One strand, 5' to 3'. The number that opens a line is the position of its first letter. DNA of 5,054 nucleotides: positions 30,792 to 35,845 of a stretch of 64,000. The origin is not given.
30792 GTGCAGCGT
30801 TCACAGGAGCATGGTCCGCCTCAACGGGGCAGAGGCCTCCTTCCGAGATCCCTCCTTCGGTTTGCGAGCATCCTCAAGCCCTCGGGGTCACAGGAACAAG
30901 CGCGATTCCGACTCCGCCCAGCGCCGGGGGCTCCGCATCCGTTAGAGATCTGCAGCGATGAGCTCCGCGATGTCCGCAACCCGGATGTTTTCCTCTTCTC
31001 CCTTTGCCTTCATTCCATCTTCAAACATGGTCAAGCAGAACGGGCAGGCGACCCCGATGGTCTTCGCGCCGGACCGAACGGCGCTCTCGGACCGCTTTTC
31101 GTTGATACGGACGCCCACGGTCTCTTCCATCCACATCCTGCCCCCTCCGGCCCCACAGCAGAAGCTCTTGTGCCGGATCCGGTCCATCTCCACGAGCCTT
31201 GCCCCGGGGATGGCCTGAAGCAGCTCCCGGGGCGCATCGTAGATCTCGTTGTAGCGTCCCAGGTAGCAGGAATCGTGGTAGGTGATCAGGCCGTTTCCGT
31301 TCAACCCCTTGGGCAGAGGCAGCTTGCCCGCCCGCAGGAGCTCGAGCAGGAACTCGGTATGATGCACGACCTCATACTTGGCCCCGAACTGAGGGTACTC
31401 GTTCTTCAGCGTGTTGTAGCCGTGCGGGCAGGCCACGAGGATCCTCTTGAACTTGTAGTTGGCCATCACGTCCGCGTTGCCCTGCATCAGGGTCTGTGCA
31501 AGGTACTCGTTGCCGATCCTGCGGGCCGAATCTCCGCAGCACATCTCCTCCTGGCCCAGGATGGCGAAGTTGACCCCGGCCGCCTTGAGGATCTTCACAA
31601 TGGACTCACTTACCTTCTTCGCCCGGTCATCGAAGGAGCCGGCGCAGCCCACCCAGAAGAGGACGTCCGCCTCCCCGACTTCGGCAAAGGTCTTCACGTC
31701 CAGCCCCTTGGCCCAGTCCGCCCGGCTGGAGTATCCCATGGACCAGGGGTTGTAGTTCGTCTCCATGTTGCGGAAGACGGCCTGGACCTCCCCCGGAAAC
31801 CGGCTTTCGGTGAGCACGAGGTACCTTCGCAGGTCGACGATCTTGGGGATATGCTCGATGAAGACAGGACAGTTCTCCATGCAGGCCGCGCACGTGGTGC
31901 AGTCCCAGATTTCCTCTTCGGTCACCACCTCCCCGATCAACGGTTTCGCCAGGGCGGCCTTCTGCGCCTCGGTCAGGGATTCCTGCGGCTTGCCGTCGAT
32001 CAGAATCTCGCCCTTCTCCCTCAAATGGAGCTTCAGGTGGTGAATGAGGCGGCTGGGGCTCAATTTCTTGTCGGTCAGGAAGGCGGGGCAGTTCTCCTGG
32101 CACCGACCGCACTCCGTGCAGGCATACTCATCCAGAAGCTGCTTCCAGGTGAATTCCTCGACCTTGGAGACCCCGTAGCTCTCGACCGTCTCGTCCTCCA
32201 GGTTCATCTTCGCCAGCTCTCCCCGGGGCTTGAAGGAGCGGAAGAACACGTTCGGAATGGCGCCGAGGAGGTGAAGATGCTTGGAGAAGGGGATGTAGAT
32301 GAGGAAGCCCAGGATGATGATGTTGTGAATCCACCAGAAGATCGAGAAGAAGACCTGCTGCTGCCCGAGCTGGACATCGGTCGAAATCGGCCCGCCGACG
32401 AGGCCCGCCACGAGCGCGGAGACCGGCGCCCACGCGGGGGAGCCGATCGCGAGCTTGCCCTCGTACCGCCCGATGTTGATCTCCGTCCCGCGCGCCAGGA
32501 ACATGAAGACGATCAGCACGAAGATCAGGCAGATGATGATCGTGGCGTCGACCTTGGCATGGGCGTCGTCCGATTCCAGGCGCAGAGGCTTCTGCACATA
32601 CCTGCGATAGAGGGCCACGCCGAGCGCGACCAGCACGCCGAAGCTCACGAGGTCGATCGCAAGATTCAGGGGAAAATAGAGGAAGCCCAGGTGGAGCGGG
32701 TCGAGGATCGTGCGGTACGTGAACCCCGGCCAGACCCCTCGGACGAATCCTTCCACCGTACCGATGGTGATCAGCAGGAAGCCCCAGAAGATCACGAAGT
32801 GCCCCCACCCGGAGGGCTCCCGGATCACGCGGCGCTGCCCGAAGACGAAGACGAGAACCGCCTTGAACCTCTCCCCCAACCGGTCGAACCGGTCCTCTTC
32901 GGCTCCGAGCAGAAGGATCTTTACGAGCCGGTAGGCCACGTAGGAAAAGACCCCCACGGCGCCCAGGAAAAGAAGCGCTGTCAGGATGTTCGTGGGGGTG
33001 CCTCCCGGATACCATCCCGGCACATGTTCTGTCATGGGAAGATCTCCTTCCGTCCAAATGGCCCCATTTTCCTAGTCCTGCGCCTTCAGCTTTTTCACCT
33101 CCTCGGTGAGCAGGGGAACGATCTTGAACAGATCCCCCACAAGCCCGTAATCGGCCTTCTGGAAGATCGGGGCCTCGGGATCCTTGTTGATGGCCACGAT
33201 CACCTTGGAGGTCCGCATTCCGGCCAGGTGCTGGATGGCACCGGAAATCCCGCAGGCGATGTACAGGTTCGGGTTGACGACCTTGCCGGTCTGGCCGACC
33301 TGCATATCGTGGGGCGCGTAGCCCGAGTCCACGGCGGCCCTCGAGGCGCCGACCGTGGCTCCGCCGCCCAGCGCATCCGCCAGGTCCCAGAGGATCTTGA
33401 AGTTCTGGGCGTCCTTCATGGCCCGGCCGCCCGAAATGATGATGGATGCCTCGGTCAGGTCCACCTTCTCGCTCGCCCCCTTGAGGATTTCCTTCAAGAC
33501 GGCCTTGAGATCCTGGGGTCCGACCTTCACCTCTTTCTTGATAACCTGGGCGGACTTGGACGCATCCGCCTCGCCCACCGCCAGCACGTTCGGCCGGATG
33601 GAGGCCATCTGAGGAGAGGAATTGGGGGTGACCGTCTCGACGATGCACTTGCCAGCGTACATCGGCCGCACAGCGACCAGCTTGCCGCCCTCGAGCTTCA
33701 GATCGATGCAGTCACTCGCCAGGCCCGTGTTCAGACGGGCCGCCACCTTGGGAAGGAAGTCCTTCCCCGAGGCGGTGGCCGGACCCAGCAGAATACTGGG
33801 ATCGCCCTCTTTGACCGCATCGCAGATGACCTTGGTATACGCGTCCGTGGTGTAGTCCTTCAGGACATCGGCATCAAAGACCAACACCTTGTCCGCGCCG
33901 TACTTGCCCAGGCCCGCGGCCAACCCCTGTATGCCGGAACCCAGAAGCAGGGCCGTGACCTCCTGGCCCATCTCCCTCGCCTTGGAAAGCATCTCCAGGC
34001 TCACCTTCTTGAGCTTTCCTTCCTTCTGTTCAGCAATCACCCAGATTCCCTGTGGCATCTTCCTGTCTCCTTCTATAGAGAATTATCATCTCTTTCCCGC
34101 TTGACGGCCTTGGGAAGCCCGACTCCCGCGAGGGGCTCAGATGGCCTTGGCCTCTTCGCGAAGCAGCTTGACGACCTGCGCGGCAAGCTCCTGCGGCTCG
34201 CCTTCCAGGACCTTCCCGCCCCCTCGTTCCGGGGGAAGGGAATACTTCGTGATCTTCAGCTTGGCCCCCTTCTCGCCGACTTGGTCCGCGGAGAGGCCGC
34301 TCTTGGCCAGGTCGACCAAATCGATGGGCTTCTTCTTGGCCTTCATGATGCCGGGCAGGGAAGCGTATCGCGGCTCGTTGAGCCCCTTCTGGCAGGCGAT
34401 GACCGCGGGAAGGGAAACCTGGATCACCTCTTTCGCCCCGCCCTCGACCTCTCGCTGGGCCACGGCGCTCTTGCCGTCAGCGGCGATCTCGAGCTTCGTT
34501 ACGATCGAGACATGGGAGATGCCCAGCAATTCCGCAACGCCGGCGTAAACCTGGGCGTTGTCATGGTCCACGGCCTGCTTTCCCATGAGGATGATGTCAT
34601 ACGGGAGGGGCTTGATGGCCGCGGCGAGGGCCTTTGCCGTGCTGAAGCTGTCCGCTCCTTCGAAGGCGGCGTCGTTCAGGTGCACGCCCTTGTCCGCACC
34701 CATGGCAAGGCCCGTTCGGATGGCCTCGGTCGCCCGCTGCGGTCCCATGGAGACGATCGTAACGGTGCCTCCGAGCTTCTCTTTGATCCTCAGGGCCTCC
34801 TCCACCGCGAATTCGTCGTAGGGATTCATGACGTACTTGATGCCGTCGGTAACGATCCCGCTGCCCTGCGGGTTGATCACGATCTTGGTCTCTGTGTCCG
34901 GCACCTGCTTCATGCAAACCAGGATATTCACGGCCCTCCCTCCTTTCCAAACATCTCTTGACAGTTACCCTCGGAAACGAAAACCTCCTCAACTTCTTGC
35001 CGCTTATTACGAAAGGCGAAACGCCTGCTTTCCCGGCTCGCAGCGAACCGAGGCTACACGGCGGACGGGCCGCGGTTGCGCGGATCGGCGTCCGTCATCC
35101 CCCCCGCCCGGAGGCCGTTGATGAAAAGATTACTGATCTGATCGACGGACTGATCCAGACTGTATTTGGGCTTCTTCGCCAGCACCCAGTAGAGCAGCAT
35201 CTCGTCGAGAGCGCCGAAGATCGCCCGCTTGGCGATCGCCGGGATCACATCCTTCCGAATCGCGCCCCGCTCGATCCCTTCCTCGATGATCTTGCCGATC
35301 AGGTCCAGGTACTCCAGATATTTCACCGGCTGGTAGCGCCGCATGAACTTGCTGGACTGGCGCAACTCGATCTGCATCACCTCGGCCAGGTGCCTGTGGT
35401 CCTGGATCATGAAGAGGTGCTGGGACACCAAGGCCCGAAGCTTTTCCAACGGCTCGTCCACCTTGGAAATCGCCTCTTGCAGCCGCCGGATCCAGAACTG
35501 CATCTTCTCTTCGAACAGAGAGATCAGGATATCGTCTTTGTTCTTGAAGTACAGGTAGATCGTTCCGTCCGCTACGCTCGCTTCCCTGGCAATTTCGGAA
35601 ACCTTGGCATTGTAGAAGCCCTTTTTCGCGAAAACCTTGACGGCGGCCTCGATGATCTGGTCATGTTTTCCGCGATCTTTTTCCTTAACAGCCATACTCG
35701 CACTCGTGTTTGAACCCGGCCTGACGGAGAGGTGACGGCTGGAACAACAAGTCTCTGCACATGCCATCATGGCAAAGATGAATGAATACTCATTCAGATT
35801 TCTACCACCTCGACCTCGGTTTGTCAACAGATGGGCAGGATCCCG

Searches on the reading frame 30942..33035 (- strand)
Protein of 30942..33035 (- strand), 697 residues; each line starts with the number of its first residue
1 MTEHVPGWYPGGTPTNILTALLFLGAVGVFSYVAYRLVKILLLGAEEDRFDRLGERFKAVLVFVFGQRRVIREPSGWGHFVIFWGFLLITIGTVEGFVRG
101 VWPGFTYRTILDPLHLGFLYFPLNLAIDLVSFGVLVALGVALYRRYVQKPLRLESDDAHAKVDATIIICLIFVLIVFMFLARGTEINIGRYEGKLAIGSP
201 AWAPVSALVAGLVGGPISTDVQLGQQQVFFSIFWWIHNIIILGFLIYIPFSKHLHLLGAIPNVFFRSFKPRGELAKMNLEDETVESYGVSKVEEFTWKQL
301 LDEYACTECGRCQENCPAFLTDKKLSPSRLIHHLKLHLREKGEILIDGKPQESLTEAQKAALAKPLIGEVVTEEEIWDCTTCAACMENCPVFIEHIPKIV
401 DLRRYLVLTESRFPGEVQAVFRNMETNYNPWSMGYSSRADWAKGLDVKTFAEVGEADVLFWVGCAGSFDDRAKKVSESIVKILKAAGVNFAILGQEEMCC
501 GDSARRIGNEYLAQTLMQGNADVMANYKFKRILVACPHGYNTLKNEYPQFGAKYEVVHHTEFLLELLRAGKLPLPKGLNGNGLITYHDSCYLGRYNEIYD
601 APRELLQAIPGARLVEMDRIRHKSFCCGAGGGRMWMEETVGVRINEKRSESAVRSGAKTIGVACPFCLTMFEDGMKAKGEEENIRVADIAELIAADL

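Call 6: search_protein_families(library=pfam, proteins=[window:30942-33035:-])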
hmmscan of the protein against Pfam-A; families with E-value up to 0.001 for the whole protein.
window:30942-33035:- (697 aa): 9 families
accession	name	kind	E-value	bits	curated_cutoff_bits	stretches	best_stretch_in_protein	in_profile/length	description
PF02754.22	CCG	-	6.2e-35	119.6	20.6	2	584-671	1-84/85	Cysteine-rich domain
PF13183.11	Fer4_8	-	8e-10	39.6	27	1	305-392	4-67/68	4Fe-4S dicluster domain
PF13237.11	Fer4_10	-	6.5e-09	36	25.5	1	301-390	4-53/53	4Fe-4S dicluster domain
PF13187.11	Fer4_9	-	3.3e-07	30.7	27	1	305-390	1-48/52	4Fe-4S dicluster domain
PF12797.12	Fer4_2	-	4.3e-07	29.9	24.5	1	297-318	1-22/22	4Fe-4S binding domain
PF17179.9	Fer4_22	-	9.1e-05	23.7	27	0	289-318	66-93/95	4Fe-4S dicluster domain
PF13534.11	Fer4_17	-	0.00017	22.5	22.2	0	305-391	1-58/61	4Fe-4S dicluster domain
PF14697.11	Fer4_21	-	0.00027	21.4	35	0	378-391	40-53/59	4Fe-4S dicluster domain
PF12838.12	Fer4_7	-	0.00072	20.4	27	0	306-391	2-50/52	4Fe-4S dicluster domain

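Call 7: search_protein_families(library=ncbifam, proteins=[window:30942-33035:-])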
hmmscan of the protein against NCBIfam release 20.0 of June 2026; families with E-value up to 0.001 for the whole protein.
window:30942-33035:- (697 aa): 17 families
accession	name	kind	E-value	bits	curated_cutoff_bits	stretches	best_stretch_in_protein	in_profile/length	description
NF004898.0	PRK06259.1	equivalog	3e-49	168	385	1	372-694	181-485/488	fumarate reductase (CoM/CoB) subunit TfrB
NF045670.1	quin_L_LdhH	equivalog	4.9e-33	114.3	800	1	455-694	466-706/706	L-lactate dehydrogenase (quinone) large subunit LdhH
NF045796.1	DsrK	equivalog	4.3e-17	61.9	400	1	376-655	117-396/453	sulfate reduction electron transfer complex DsrMKJOP subunit DsrK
NF045663.1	diclust_near_Sec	equivalog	3.7e-15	55.1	530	1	373-652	349-603/759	pyridine nucleotide-disulfide oxidoreductase/dicluster-binding protein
NF045724.1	ferredox_TmcB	equivalog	4.4e-15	55.2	735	1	305-676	42-409/430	electron transfer complex ferredoxin TmcB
NF008369.0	PRK11168.1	equivalog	7.1e-15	54.8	278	1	454-670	165-379/401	anaerobic glycerol-3-phosphate dehydrogenase subunit C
NF045711.1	sulf_resp_HmcF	equivalog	8.3e-11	41.3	750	1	306-668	62-422/457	sulfate respiration complex iron-sulfur protein HmcF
TIGR03290.1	CoB_CoM_SS_C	equivalog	1.5e-08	34.7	160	1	366-405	35-74/144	CoB--CoM heterodisulfide reductase subunit C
TIGR03288.1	CoB_CoM_SS_B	equivalog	6.6e-07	28.9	345.15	1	609-676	178-245/290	CoB--CoM heterodisulfide reductase subunit B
TIGR03379.1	glycerol3P_GlpC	equivalog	1e-06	27.8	279.9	1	456-639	162-343/397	anaerobic glycerol-3-phosphate dehydrogenase subunit GlpC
NF004616.0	PRK05950.1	subfamily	1.5e-06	27.6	228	0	298-333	141-178/238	succinate dehydrogenase iron-sulfur subunit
NF009226.0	PRK12576.1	equivalog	2.2e-06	27.2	344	0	371-406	202-237/317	succinate dehydrogenase/fumarate reductase iron-sulfur subunit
NF008434.0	PRK11274.1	equivalog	2.3e-06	26.8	333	0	472-674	182-391/409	glycolate oxidase subunit GlcF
NF042909.1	FMH_DH_FwdF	exception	4.5e-06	26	375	0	357-399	239-279/336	tungsten-dependent formylmethanofuran dehydrogenase subunit FwdF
NF040864.1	HgcB_ferredoxin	equivalog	5e-06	26.3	99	0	299-318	39-58/93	mercury methylation ferredoxin HgcB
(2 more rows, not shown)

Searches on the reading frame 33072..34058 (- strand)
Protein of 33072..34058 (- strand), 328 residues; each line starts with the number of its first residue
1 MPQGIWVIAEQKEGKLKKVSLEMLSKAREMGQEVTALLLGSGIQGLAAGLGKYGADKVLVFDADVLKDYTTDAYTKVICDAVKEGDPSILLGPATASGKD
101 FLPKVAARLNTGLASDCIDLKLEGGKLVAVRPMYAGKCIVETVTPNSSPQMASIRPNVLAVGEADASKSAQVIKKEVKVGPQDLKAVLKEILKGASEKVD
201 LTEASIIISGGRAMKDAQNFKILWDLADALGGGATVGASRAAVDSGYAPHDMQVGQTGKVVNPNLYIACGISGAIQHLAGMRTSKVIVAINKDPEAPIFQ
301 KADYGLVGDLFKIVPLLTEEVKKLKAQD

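Call 6: search_protein_families(library=pfam, proteins=[window:33072-34058:-])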
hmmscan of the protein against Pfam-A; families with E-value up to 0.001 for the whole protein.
window:33072-34058:- (328 aa): 2 families
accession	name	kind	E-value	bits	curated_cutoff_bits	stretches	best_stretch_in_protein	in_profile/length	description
PF01012.27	ETF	-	9.6e-50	169.3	26.7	1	5-178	1-179/181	Electron transfer flavoprotein domain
PF00766.25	ETF_alpha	-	1e-34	118.8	27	1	200-282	1-81/81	Electron transfer flavoprotein FAD-binding domain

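Call 7: search_protein_families(library=ncbifam, proteins=[window:33072-34058:-])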
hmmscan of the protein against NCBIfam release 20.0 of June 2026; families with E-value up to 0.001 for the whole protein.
window:33072-34058:- (328 aa): 5 families
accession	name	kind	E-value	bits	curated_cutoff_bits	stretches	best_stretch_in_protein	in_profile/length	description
NF042970.1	AcrlCoAredClosAcrA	equivalog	5.6e-96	321.8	600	2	127-323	160-359/360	acryloyl-CoA reductase electron transfer subunit beta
NF038209.1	mft_etfA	equivalog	2e-42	145.6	240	1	35-317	26-298/303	mycofactocin-associated electron transfer flavoprotein alpha subunit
NF008884.0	PRK11916.1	equivalog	6.4e-41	140.7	528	1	20-321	17-310/312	electron transfer flavoprotein subunit alpha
NF002889.0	PRK03363.1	equivalog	5.5e-37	127.7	549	1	22-320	19-310/313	electron transfer flavoprotein subunit alpha/FixB family protein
NF051845.1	EtFlavAlphaProt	equivalog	3.9e-34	118.3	600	1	5-327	93-405/406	electron transfer flavoprotein subunit alpha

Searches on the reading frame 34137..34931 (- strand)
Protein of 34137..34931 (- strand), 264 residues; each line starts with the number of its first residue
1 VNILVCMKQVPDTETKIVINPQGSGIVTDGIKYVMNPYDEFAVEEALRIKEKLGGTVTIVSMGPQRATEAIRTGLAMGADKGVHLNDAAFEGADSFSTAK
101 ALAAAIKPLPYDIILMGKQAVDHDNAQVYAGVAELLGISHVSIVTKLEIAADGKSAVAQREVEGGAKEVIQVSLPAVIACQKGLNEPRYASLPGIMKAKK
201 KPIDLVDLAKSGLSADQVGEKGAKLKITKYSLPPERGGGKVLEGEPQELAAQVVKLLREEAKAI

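Call 6: search_protein_families(library=pfam, proteins=[window:34137-34931:-])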
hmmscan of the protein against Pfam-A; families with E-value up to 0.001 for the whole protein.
window:34137-34931:- (264 aa): 1 family
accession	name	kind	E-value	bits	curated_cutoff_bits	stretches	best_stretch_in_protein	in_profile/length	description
PF01012.27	ETF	-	4.9e-49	167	26.7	1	26-210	4-180/181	Electron transfer flavoprotein domain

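Call 7: search_protein_families(library=ncbifam, proteins=[window:34137-34931:-])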
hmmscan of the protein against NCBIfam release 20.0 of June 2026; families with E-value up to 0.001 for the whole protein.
window:34137-34931:- (264 aa): 5 families
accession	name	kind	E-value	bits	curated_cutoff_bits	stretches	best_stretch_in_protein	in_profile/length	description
NF040731.1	flavo_sub_EftB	exception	2e-63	214.2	445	1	2-260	1-257/260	electron transfer flavoprotein subunit beta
NF042971.1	AcrlCoAredClosAcrB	equivalog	7.7e-54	182.5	475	1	1-259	1-262/266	acryloyl-CoA reductase electron transfer subunit gamma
TIGR04503.1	mft_etfB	hypoth_equivalog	1.5e-29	103.3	200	1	17-220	12-229/290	mycofactocin-associated electron transfer flavoprotein beta subunit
NF008998.0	PRK12342.1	equivalog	4.4e-28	98.3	338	1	1-260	1-252/254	electron transfer flavoprotein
NF002888.0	PRK03359.1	subfamily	2.8e-27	95.7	219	1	1-258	1-253/256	putative electron transfer flavoprotein FixA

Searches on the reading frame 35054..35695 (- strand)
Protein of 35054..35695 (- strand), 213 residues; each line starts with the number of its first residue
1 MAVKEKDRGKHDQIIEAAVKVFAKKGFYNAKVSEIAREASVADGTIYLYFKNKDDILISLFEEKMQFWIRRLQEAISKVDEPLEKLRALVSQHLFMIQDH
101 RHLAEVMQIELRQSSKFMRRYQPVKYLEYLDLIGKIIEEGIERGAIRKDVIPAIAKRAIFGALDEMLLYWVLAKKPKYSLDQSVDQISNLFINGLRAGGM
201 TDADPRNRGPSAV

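Call 59: search_protein_families(library=ncbifam, proteins=[window:35054-35695:-], max_evalue=1e-8)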
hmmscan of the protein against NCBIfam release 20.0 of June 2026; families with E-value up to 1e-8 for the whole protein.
window:35054-35695:- (213 aa): 14 families
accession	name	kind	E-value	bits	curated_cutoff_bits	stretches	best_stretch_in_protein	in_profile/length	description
NF053878.1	FATransRegFadRBac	equivalog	5.4e-62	209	200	1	8-196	2-189/190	fatty acid metabolism transcriptional regulator FadR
NF041196.1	ScbR_bind_reg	equivalog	1.9e-18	67.3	150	1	12-194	9-188/191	ScbR family autoregulator-binding transcription factor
NF037937.1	septum_RefZ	equivalog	8.9e-16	58.3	180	1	12-150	2-142/195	forespore capture DNA-binding protein RefZ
NF051852.1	efflux_TF_MtrR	exception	1.9e-15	57.2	280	1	9-196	10-202/205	multidrug efflux system transcriptional repressor MtrR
TIGR03613.1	RutR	equivalog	3.7e-14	53.1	368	1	8-119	7-117/202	pyrimidine utilization regulatory protein R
NF007949.0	PRK10668.1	equivalog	8.8e-14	51.5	271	1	4-193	6-200/216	multidrug efflux transporter transcriptional repressor AcrR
TIGR03384.1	betaine_BetI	equivalog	1.2e-11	44.7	201.3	1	10-94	9-93/189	choline-binding transcriptional repressor BetI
NF050111.1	TransRegSACE7040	equivalog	3.1e-11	43.5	250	1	11-121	3-113/186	SACE_7040 family transcriptional regulator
NF001978.0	PRK00767.1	equivalog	4.9e-11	42.8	118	1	11-94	11-95/197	transcriptional regulator BetI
NF033703.1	transcr_KstR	equivalog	6.3e-11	42.2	280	1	7-108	5-106/185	cholesterol catabolism transcriptional regulator KstR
TIGR03968.1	mycofact_TetR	equivalog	7.8e-11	41.9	224.9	1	10-137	10-135/190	mycofactocin system transcriptional regulator MftR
NF053731.1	TransRegFasRMycb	equivalog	2.5e-10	40.5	330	1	10-109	12-112/199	HTH-type transcriptional activator FasR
NF007430.0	PRK09975.1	equivalog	2.7e-10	39.7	274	1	10-113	12-116/220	acrEF/envCD operon transcriptional regulator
NF051457.1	acryl_TF_AcuR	equivalog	4.1e-10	39.3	247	1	7-101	15-110/204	acrylate utilization transcriptional regulator AcuR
